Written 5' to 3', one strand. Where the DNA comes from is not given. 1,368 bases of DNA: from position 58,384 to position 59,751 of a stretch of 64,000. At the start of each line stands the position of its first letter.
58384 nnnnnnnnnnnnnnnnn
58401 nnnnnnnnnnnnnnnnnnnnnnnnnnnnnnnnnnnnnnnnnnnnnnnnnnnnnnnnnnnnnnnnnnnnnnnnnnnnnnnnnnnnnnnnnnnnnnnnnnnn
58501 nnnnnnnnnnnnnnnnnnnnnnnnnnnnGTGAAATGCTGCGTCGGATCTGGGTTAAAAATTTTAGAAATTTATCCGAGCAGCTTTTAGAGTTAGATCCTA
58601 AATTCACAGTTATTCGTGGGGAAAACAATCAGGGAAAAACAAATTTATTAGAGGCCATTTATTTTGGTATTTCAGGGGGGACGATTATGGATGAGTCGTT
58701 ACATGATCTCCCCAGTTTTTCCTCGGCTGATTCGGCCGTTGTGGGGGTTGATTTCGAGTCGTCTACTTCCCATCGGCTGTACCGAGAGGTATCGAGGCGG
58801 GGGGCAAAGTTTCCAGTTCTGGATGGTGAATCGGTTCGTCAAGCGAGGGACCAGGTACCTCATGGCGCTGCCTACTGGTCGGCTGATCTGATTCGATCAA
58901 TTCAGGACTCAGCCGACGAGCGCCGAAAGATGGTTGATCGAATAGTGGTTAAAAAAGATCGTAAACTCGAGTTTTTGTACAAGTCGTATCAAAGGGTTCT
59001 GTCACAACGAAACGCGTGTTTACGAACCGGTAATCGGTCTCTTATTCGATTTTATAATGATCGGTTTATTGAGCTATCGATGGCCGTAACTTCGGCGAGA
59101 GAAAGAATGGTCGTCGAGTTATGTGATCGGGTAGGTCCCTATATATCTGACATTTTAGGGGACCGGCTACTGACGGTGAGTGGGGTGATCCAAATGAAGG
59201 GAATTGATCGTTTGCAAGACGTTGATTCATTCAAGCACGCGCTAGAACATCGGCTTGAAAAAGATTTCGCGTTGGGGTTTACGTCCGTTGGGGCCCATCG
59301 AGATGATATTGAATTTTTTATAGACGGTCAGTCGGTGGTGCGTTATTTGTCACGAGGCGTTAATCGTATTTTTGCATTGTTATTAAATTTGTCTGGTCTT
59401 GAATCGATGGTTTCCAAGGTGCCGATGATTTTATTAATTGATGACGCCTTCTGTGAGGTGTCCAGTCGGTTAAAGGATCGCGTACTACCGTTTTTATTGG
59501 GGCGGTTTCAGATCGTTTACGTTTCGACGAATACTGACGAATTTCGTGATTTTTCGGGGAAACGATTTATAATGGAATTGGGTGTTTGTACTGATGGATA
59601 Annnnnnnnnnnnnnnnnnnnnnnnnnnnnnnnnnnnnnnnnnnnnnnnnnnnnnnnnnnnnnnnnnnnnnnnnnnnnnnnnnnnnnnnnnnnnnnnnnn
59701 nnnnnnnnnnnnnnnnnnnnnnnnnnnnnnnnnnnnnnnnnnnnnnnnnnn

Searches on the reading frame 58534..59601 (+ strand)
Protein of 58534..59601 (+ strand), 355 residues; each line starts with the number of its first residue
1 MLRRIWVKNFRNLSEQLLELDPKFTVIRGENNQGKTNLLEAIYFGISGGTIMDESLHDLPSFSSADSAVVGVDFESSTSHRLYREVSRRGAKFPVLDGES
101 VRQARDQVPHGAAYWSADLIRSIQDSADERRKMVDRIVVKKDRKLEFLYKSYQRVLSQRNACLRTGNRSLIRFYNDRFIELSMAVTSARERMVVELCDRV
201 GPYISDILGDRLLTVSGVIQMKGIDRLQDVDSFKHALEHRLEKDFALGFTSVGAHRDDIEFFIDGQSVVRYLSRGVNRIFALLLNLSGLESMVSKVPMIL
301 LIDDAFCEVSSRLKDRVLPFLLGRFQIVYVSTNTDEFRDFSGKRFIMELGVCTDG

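Call 3: search_protein_families(library=pfam, proteins=[window:58534-59601:+], max_evalue=1)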
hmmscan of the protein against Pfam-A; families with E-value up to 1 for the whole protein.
window:58534-59601:+ (355 aa): 6 families
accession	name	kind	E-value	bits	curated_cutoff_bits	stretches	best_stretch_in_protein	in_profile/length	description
PF02463.25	SMC_N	-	3.3e-10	40.2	40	1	1-299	1-162/220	RecF/RecN/SMC N terminal domain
PF13175.12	AAA_15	-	9.2e-10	39.1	32.1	1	1-44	1-45/374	AAA ATPase domain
PF13476.12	AAA_23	-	8.7e-09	36.7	27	1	7-124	4-91/201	AAA domain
PF13304.12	AAA_21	-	0.0036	17.9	27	1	24-76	1-62/304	AAA domain, putative AbiEii toxin, Type IV TA system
PF13555.12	AAA_29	-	0.052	13.8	27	1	2-43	1-43/61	P-loop containing region of AAA domain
PF13514.12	AAA_27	-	0.07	13.1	22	1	3-47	4-54/206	AAA domain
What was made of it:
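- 58534..59601 (+): recF, unusually divergent within the clade. Pfam SMC_N and AAA_15 (call 3).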

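Call 26: find_homologous_proteins(query=window:58534-59601:+)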
Query window:58534-59601:+ (355 aa): 172 proteins with E <= 0.001 among 3051 candidates; the best 120 are listed.
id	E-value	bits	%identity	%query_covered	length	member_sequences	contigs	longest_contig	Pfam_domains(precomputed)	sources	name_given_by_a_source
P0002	6.2e-230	780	100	100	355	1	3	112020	PF13175.13,PF13476.13,PF02463.26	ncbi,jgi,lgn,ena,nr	ncbi:DNA replication/repair protein RecF [bacterium]|nr:DNA replication/repair protein RecF [bacteri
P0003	3.2e-80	288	42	100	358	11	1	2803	PF13175.13,PF13476.13,PF02463.26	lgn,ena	-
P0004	1.6e-71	259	41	98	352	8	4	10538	PF13175.13,PF13476.13,PF02463.26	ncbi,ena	-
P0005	1.6e-63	233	37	98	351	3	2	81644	PF13175.13,PF13476.13,PF02463.26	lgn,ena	-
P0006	2.3e-63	233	38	100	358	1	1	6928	PF13175.13,PF13476.13,PF02463.26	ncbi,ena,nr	ncbi:DNA replication and repair protein RecF [bacterium]|nr:DNA replication and repair protein RecF 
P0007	7.7e-42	162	33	94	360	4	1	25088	PF13175.13,PF02463.26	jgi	jgi:DNA replication and repair protein RecF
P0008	2.2e-40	157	31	93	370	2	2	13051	PF13175.13,PF02463.26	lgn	-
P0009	1.1e-33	135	28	100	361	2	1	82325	PF13175.13,PF13476.13,PF02463.26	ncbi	-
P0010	2.0e-30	124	30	89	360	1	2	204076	PF13175.13,PF13476.13,PF02463.26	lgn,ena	-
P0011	3.0e-30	124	28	93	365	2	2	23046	PF13175.13,PF02463.26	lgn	-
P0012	3.3e-29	120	28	98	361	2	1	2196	PF13175.13,PF13476.13,PF02463.26,PF13304.13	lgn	-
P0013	4.6e-29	120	29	93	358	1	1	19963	PF13175.13,PF13476.13,PF02463.26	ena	-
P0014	1.2e-27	115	29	94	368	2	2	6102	PF13175.13,PF13476.13,PF02463.26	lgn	-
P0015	5.7e-26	110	29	94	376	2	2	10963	PF13175.13,PF13476.13,PF02463.26,PF13304.13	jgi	jgi:DNA replication and repair protein RecF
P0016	1.0e-25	109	30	94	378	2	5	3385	PF13175.13,PF13476.13,PF02463.26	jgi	-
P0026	2.7e-23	101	28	95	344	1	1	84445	PF13175.13,PF13476.13,PF02463.26,PF13304.13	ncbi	-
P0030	4.1e-22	97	27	94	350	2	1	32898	PF13175.13,PF13476.13,PF02463.26,PF13304.13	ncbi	-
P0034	1.7e-21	95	27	94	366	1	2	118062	PF13175.13,PF13476.13,PF02463.26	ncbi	-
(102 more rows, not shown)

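Call 27: find_encoding_contigs(protein=P0005, flank=10000, max_places=2)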
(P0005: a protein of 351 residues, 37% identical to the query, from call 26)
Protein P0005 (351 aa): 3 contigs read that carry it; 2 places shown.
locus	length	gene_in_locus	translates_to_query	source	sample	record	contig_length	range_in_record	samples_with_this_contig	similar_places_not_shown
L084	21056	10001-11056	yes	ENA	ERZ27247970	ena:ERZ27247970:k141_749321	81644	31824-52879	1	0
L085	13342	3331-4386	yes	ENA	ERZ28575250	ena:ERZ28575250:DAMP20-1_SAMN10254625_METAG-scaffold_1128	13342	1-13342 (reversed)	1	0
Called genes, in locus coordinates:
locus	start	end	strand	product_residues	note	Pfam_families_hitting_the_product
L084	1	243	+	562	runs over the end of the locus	PF03793:PASTA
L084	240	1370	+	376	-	PF00383:dCMP_cyt_deam_1, PF14437:MafB19-deam (faint), PF01872:RibD_C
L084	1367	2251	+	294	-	PF01259:SAICAR_synt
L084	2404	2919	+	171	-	-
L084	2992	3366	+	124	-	PF00436:SSB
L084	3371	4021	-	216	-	PF03544:TonB_C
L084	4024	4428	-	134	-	PF02472:ExbD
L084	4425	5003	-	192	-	PF01618:MotA_ExbB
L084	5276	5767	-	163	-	PF02577:BFN_dom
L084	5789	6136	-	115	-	PF00453:Ribosomal_L20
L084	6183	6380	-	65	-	PF01632:Ribosomal_L35p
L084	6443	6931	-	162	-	PF05198:IF3_N, PF00707:IF3_C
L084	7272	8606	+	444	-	PF11638:DnaA_N, PF00308:Bac_DnaA, PF01695:IstB_IS21 (weak), PF00004:AAA, PF08299:Bac_DnaA_C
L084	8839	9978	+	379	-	PF00712:DNA_pol3_beta, PF02767:DNA_pol3_beta_2, PF02768:DNA_pol3_beta_3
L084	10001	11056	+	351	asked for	PF02463:SMC_N, PF13175:AAA_15, PF13476:AAA_23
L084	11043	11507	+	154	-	PF05258:DciA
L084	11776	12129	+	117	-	-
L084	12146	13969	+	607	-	-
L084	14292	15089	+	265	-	PF00142:Fer4_NifH (weak), PF01656:CbiA, PF02374:ArsA_ATPase (weak), PF06564:CBP_BcsQ, PF09140:MipZ (weak), PF10609:ParA, PF13614:AAA_31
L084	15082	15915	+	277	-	PF02195:ParB_N, PF17762:HTH_ParB, PF23552:ParB_C (weak)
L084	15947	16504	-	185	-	PF02527:GidB, PF02390:Methyltransf_4, PF13847:Methyltransf_31 (weak)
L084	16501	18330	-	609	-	PF01134:GIDA, PF13932:SAM_GIDA_C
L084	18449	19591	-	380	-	-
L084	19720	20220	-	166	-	PF02050:FliJ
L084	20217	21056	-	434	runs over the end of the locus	PF02874:ATP-synt_ab_N, PF00006:ATP-synt_ab, PF18269:T3SS_ATPase_C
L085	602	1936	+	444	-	PF11638:DnaA_N, PF00308:Bac_DnaA, PF01695:IstB_IS21 (weak), PF00004:AAA, PF08299:Bac_DnaA_C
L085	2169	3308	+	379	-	PF00712:DNA_pol3_beta, PF02767:DNA_pol3_beta_2, PF02768:DNA_pol3_beta_3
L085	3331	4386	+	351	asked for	PF02463:SMC_N, PF13175:AAA_15, PF13476:AAA_23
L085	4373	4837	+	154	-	PF05258:DciA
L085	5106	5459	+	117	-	-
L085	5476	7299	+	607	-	-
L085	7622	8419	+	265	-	PF00142:Fer4_NifH (weak), PF01656:CbiA, PF02374:ArsA_ATPase (weak), PF06564:CBP_BcsQ, PF09140:MipZ (weak), PF10609:ParA, PF13614:AAA_31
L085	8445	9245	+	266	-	PF02195:ParB_N, PF17762:HTH_ParB, PF23552:ParB_C (weak)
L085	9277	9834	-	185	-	PF02527:GidB, PF02390:Methyltransf_4, PF13847:Methyltransf_31 (weak)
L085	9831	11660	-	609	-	PF01134:GIDA, PF13932:SAM_GIDA_C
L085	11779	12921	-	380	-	-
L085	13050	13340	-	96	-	?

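Call 28: find_encoding_contigs(protein=P0004, flank=10000, max_places=2)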
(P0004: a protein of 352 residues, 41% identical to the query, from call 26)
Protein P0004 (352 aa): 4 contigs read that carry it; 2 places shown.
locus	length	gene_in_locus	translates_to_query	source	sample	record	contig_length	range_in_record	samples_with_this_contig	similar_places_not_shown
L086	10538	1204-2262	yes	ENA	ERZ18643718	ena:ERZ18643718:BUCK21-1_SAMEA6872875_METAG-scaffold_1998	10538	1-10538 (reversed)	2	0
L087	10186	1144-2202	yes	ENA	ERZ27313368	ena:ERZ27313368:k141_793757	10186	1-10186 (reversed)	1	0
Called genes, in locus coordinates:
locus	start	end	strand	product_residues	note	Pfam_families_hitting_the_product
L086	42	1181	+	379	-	PF00712:DNA_pol3_beta, PF02767:DNA_pol3_beta_2, PF02768:DNA_pol3_beta_3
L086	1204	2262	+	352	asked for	PF02463:SMC_N, PF13175:AAA_15, PF13476:AAA_23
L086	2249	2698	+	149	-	PF05258:DciA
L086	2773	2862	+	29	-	-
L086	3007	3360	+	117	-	-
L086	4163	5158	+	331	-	-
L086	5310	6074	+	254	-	PF00142:Fer4_NifH (weak), PF01656:CbiA, PF02374:ArsA_ATPase (weak), PF06564:CBP_BcsQ, PF09140:MipZ (weak), PF10609:ParA, PF13614:AAA_31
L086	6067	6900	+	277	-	PF02195:ParB_N, PF17762:HTH_ParB, PF23552:ParB_C (weak)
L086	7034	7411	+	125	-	-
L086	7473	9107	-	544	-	PF01134:GIDA, PF21680:GIDA_C_1st, PF13932:SAM_GIDA_C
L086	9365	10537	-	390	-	?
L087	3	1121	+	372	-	?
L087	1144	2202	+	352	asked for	PF02463:SMC_N, PF13175:AAA_15, PF13476:AAA_23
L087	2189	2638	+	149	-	PF05258:DciA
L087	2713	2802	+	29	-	-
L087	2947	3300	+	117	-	-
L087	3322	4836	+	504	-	-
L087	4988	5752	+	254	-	PF00142:Fer4_NifH (weak), PF01656:CbiA, PF02374:ArsA_ATPase (weak), PF06564:CBP_BcsQ, PF09140:MipZ (weak), PF10609:ParA, PF13614:AAA_31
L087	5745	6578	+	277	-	PF02195:ParB_N, PF17762:HTH_ParB, PF23552:ParB_C (weak)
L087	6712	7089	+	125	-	-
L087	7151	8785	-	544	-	PF01134:GIDA, PF21680:GIDA_C_1st, PF13932:SAM_GIDA_C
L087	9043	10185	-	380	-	?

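Call 29: find_encoding_contigs(protein=P0006, flank=10000, max_places=2)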
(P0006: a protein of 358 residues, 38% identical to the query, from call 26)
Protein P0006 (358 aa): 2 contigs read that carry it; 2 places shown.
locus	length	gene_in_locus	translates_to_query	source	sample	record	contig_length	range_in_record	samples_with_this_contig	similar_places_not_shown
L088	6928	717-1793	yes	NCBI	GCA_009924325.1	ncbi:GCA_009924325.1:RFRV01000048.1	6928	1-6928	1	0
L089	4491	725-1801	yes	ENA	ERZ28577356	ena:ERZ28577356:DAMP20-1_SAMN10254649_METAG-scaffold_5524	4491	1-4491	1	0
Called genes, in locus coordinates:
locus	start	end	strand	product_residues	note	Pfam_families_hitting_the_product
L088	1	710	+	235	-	PF02767:DNA_pol3_beta_2, PF02768:DNA_pol3_beta_3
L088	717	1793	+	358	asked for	PF02463:SMC_N, PF13175:AAA_15, PF13476:AAA_23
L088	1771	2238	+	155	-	PF05258:DciA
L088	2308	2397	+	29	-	PF08213:COX24_C (weak)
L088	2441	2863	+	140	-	-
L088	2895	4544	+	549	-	-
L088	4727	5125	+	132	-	-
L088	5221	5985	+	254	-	PF00142:Fer4_NifH (faint), PF01656:CbiA, PF02374:ArsA_ATPase (weak), PF06564:CBP_BcsQ, PF09140:MipZ (weak), PF10609:ParA, PF13614:AAA_31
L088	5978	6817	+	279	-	PF02195:ParB_N, PF17762:HTH_ParB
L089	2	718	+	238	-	?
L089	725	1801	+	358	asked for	PF02463:SMC_N, PF13175:AAA_15, PF13476:AAA_23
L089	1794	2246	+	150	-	PF05258:DciA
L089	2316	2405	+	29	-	PF08213:COX24_C (weak)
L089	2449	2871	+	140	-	-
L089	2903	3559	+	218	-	-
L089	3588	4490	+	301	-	?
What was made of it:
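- Synteny next to parAB is strictly conserved in four species (calls 27-29).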

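Call 34: find_encoding_contigs(protein=P0007, flank=10000, max_places=1)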
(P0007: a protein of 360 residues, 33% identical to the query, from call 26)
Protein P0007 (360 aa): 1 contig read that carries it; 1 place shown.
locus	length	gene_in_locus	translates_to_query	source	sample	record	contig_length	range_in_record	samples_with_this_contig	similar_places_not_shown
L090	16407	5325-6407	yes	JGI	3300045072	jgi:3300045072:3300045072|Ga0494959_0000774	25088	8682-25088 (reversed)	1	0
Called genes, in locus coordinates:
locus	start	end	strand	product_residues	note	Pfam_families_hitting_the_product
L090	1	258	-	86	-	?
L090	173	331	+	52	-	-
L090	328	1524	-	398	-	-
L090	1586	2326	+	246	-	PF01209:Ubie_methyltran (weak), PF13489:Methyltransf_23, PF13847:Methyltransf_31, PF08241:Methyltransf_11, PF08242:Methyltransf_12, PF13649:Methyltransf_25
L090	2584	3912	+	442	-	PF11638:DnaA_N, PF00308:Bac_DnaA, PF01695:IstB_IS21, PF00004:AAA (weak), PF08299:Bac_DnaA_C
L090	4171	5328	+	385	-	PF00712:DNA_pol3_beta, PF02767:DNA_pol3_beta_2, PF02768:DNA_pol3_beta_3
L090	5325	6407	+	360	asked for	PF02463:SMC_N, PF13175:AAA_15 (faint)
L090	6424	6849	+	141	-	PF05258:DciA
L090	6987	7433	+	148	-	PF00072:Response_reg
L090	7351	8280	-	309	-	-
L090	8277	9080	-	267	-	PF01177:Asp_Glu_race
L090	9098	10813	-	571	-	PF07833:Cu_amine_oxidN1 (faint), PF01520:Amidase_3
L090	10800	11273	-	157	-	PF00300:His_Phos_1 (weak)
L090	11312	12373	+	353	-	PF02547:Queuosine_synth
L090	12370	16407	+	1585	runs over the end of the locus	PF09343:DUF2460 (faint)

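Call 35: find_encoding_contigs(protein=P0008, flank=10000, max_places=1)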
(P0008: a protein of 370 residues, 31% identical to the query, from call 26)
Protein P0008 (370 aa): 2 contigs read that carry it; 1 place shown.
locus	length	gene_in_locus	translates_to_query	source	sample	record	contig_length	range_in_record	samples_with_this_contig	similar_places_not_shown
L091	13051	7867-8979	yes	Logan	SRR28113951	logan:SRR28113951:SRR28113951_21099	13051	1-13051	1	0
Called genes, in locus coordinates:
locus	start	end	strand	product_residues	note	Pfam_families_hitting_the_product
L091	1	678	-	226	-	?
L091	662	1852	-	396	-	PF08245:Mur_ligase_M, PF02875:Mur_ligase_C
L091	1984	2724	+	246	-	PF04542:Sigma70_r2, PF07638:Sigma70_ECF (faint), PF04539:Sigma70_r3 (weak), PF04545:Sigma70_r4, PF08281:Sigma70_r4_2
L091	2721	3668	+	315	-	PF22818:ApeI-like (weak)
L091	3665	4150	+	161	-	PF02075:RuvC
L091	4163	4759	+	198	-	PF01330:RuvA_N, PF00633:HHH (faint), PF14520:HHH_5, PF07499:RuvA_C (weak)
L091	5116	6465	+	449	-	PF11638:DnaA_N, PF00308:Bac_DnaA, PF01695:IstB_IS21 (faint), PF00004:AAA (weak), PF08299:Bac_DnaA_C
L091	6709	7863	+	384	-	PF00712:DNA_pol3_beta, PF02767:DNA_pol3_beta_2, PF02768:DNA_pol3_beta_3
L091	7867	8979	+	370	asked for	PF02463:SMC_N, PF13175:AAA_15 (faint)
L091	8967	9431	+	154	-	-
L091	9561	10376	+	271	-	PF01875:Memo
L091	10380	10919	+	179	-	PF01871:AMMECR1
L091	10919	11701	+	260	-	PF01479:S4, PF01728:FtsJ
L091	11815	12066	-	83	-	-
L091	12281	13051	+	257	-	?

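Call 36: find_encoding_contigs(protein=P0009, flank=10000, max_places=1)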
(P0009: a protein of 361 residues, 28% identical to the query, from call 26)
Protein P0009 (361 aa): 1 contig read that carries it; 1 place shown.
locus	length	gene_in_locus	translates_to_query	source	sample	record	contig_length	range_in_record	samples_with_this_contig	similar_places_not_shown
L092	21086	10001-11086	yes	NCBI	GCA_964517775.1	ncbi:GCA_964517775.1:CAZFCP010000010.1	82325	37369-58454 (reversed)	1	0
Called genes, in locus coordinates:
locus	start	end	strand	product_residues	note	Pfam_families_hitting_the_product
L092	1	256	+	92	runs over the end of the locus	-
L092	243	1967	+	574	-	PF03717:PBP_dimer, PF00905:Transpeptidase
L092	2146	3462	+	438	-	PF00512:HisKA, PF02518:HATPase_c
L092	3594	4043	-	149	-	PF02502:LacAB_rpiB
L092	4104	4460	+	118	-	PF00892:EamA (weak)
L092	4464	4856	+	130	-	PF00892:EamA (faint)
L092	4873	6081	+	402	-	PF00155:Aminotran_1_2, PF01041:DegT_DnrJ_EryC1, PF01053:Cys_Met_Meta_PP (weak)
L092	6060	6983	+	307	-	-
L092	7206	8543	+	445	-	PF11490:DNA_pol3_a_NII (weak), PF11638:DnaA_N, PF00308:Bac_DnaA, PF01695:IstB_IS21, PF00004:AAA (weak), PF08299:Bac_DnaA_C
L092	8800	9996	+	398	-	PF00712:DNA_pol3_beta, PF02767:DNA_pol3_beta_2, PF02768:DNA_pol3_beta_3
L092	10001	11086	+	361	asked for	PF02463:SMC_N (weak), PF13175:AAA_15, PF13476:AAA_23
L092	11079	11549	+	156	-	PF05258:DciA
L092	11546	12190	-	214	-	PF08348:PAS_6, PF13309:HTH_22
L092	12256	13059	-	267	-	PF00905:Transpeptidase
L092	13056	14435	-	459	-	PF00875:DNA_photolyase, PF03441:FAD_binding_7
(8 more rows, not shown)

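Call 45: list_cluster_members(proteins=[P0002, P0004, P0006, P0009, P0026, P0030, P0034, P0001])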
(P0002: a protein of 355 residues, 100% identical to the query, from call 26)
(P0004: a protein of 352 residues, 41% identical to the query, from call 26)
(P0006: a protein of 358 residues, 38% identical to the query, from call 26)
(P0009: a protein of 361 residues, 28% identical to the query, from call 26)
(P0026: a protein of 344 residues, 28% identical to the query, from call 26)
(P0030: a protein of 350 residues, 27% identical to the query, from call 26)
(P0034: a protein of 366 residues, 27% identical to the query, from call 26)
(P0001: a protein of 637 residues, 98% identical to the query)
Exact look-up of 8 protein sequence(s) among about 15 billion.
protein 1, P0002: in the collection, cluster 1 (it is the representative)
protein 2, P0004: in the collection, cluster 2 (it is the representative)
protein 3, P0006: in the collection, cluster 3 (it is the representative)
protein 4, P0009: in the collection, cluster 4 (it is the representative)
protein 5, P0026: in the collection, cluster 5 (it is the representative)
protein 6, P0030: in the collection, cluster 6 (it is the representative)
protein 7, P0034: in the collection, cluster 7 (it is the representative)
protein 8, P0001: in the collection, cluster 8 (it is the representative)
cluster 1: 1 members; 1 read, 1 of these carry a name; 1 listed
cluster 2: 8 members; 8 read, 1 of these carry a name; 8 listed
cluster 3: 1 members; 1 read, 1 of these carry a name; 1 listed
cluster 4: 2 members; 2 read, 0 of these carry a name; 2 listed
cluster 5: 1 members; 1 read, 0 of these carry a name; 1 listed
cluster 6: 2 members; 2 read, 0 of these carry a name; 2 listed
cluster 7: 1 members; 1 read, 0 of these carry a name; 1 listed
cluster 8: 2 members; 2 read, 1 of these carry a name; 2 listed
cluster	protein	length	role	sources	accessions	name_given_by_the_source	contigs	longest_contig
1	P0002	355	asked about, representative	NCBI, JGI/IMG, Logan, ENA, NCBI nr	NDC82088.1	DNA replication/repair protein RecF [bacterium]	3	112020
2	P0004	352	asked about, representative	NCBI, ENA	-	-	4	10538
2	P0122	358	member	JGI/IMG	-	DNA replication and repair protein RecF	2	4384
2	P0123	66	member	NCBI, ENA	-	-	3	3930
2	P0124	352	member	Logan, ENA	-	-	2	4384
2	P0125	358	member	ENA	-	-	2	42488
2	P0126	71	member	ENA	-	-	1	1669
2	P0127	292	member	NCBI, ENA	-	-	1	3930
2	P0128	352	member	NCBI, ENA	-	-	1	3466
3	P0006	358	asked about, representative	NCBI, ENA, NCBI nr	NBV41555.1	DNA replication and repair protein RecF [bacterium]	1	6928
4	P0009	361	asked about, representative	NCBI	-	-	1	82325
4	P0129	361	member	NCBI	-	-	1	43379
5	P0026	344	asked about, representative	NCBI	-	-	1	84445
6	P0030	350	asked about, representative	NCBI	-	-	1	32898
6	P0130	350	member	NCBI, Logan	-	-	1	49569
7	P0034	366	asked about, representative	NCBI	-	-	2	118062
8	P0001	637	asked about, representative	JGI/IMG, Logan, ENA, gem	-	-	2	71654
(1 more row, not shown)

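Call 51: search_protein_families(library=padloc, proteins=[L084:12146-13969:+, L087:3322-4836:+, L088:2895-4544:+, L084:11776-12129:+, L088:2441-2863:+], max_evalue=0.1)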
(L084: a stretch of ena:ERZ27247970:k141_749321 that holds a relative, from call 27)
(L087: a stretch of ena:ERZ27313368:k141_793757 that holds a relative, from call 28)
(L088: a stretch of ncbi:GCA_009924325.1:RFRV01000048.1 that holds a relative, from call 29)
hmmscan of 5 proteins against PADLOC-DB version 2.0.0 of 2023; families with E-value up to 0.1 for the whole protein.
L084:12146-13969:+ (607 aa): 0 families

L087:3322-4836:+ (504 aa): 0 families

L088:2895-4544:+ (549 aa): 0 families

L084:11776-12129:+ (117 aa): 0 families

L088:2441-2863:+ (140 aa): 0 families

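Call 52: search_protein_families(library=phrogs, proteins=[L084:12146-13969:+, L087:3322-4836:+, L088:2895-4544:+, L084:11776-12129:+, L088:2441-2863:+], max_evalue=0.1)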
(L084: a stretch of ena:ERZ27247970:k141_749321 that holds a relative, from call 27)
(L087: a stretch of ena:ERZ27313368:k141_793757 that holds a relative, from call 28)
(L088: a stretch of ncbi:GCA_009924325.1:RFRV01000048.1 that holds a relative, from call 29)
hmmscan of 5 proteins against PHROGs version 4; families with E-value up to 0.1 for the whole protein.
L084:12146-13969:+ (607 aa): 0 families

L087:3322-4836:+ (504 aa): 0 families

L088:2895-4544:+ (549 aa): 1 family
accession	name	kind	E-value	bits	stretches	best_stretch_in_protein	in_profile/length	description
phrog_10161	-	unknown function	0.028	15.8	0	504-537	25-58/96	-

L084:11776-12129:+ (117 aa): 0 families

L088:2441-2863:+ (140 aa): 0 families

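Call 86: search_protein_families(library=pfam, proteins=[L084:12146-13969:+, L087:3322-4836:+, L088:2895-4544:+], max_evalue=0.2)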
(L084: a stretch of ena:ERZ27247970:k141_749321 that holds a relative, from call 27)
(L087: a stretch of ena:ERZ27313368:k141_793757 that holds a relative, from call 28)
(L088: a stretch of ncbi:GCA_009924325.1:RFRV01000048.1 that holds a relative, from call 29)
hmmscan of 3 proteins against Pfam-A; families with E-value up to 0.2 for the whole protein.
L084:12146-13969:+ (607 aa): 0 families

L087:3322-4836:+ (504 aa): 2 families
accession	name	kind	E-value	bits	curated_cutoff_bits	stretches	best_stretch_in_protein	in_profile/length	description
PF04513.17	Baculo_PEP_C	-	0.17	12.4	38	0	390-493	43-133/140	Baculovirus polyhedron envelope protein, PEP, C terminus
PF06714.17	Gp5_OB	-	0.18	12.5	25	0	204-293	33-118/144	Gp5 N-terminal OB domain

L088:2895-4544:+ (549 aa): 7 families
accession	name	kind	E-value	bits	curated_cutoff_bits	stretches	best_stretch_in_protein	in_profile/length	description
PF13012.11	MitMem_reg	-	0.00097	19.4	26.6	0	485-536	24-75/113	Maintenance of mitochondrial structure and function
PF04799.18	Fzo_mitofusin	-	0.058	13.3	27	0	485-532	114-161/161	fzo-like conserved region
PF07889.17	DUF1664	-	0.094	13.2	34.6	0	470-544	38-116/124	Protein of unknown function (DUF1664)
PF07406.16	NICE-3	-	0.1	13.1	22.7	1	392-488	47-144/181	NICE-3 protein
PF04108.17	ATG17_like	-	0.12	12.3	43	0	352-528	117-275/355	Autophagy protein ATG17-like domain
PF15011.11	CA109-like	-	0.2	12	27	0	422-503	26-105/161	Ribosome biogenesis protein C1orf109-like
PF01496.24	V_ATPase_I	-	0.2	10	30.7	0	437-516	20-99/815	V-type ATPase 116kDa subunit family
